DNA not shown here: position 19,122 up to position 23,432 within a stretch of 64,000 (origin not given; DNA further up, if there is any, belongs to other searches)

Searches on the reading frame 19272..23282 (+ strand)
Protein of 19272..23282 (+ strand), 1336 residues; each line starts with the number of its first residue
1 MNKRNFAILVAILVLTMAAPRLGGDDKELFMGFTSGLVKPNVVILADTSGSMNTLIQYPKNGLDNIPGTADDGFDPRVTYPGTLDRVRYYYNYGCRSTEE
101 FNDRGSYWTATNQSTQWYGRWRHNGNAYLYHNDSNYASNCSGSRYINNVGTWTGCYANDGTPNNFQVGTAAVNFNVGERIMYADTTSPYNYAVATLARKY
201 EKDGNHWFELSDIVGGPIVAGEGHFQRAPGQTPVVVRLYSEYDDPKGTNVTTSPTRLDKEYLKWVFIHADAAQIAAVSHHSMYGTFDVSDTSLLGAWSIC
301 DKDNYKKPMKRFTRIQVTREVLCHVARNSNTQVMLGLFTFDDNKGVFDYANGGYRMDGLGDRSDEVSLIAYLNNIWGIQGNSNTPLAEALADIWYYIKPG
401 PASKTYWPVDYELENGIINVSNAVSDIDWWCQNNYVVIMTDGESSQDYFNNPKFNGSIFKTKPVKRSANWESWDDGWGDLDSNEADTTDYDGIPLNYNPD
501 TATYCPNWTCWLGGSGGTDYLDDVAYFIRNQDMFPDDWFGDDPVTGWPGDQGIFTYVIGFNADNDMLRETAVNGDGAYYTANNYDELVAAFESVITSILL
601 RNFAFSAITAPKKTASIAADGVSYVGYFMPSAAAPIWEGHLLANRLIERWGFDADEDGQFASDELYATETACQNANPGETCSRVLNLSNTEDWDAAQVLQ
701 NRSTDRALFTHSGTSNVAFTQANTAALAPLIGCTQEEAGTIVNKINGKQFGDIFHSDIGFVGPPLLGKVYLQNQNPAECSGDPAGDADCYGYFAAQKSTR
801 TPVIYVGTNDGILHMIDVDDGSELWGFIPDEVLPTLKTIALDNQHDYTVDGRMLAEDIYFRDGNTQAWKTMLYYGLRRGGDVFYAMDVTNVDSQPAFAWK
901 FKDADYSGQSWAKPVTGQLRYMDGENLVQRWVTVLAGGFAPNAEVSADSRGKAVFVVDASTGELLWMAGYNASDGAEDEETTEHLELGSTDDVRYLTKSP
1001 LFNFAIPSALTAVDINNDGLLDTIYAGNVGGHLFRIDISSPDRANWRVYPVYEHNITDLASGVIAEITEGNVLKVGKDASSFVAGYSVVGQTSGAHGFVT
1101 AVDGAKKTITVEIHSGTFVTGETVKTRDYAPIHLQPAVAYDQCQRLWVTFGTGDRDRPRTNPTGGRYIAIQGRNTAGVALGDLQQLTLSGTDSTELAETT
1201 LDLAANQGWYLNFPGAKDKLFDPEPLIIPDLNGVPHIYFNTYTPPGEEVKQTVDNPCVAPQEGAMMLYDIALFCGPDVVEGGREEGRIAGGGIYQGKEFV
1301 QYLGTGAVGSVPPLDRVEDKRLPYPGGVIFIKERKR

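Call 49: search_protein_families(library=pfam, proteins=[window:19272-23282:+], max_evalue=0.0001)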
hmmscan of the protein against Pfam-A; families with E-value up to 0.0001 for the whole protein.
window:19272-23282:+ (1336 aa): 1 family
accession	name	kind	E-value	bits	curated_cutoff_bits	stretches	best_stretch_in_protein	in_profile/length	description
PF05567.17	T4P_PilY1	-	8.2e-17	61.6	28.1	1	751-962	2-231/411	PilY1 beta-propeller domain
